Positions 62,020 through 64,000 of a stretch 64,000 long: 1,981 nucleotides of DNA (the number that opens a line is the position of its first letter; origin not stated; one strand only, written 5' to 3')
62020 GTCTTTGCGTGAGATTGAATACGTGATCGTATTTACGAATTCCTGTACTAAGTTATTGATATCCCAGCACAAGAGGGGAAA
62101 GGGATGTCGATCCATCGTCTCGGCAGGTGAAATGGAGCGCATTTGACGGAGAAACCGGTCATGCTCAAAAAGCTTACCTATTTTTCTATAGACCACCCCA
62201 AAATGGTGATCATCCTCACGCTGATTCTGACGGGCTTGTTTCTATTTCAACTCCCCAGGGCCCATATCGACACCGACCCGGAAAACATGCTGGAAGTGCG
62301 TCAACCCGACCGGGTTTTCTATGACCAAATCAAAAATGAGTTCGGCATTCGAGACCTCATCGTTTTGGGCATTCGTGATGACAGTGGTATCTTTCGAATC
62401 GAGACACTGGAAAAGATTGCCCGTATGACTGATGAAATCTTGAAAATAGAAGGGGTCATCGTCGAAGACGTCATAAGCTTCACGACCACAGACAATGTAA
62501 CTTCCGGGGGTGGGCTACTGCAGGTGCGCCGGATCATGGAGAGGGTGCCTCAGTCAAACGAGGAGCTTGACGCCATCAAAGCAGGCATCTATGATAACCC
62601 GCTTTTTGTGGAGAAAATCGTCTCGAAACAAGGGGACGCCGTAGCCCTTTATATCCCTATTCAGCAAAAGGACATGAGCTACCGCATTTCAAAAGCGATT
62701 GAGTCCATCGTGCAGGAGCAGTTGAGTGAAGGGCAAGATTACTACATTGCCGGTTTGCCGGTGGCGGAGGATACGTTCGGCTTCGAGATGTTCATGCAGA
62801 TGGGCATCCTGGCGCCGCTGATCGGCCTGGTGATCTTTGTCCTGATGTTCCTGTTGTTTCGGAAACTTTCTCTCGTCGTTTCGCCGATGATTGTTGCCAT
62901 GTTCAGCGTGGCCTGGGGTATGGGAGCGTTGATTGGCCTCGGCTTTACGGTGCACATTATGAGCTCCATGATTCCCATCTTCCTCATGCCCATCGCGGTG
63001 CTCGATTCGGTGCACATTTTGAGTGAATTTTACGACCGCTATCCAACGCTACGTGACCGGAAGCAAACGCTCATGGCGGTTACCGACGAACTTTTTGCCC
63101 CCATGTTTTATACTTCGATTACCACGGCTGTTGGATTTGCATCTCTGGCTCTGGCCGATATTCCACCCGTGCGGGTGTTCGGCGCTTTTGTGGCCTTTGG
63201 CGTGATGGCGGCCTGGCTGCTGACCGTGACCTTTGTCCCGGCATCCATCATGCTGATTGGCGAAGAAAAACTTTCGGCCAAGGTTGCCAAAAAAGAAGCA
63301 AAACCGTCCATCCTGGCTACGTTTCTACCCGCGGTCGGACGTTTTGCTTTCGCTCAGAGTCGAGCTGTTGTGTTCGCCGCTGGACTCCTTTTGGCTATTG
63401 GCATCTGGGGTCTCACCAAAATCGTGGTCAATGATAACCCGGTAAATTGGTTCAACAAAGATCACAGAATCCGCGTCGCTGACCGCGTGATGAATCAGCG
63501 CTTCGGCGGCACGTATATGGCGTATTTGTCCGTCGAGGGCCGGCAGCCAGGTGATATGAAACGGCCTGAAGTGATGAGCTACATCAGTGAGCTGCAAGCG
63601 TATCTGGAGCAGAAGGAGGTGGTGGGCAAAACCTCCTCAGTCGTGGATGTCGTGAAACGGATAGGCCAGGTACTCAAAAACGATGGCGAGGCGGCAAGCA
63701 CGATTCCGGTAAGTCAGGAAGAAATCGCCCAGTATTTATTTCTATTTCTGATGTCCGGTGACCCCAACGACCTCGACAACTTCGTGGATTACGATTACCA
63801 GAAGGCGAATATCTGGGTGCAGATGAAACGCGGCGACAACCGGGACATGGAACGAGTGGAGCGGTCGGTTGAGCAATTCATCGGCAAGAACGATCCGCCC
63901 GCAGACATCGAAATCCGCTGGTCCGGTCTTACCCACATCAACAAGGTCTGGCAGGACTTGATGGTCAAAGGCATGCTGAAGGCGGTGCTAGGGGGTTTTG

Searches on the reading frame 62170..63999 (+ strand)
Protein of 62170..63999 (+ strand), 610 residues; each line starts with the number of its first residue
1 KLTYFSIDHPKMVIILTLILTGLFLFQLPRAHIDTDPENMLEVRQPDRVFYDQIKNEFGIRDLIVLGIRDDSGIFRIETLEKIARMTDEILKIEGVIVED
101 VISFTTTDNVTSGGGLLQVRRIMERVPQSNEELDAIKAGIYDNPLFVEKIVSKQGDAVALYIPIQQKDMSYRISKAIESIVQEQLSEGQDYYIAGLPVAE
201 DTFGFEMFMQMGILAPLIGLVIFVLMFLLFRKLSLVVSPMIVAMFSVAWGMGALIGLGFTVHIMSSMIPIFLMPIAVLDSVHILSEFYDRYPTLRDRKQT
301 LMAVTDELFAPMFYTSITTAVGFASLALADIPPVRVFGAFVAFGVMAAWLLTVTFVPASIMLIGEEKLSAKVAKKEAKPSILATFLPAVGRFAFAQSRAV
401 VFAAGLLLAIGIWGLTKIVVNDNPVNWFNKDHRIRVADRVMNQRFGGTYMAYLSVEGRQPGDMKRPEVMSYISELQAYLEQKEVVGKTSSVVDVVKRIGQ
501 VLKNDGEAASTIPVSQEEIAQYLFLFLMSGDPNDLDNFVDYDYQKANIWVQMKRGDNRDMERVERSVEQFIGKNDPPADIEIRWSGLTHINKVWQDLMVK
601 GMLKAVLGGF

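Call 36: search_protein_families(library=ncbifam, proteins=[window:62170-63999:+], max_evalue=1e-10)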
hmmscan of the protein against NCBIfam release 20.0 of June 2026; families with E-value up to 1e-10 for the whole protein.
window:62170-63999:+ (610 aa): 2 families
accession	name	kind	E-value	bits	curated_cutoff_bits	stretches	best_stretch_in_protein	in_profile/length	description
TIGR00921.1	2A067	subfamily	2.1e-38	131.9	351.9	2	9-377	3-362/733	hydrophobe/amphiphile efflux-3 (HAE3) family transporter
TIGR00833.1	actII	subfamily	2.3e-18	65.9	874.7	1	143-504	103-465/910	MMPL family RND transporter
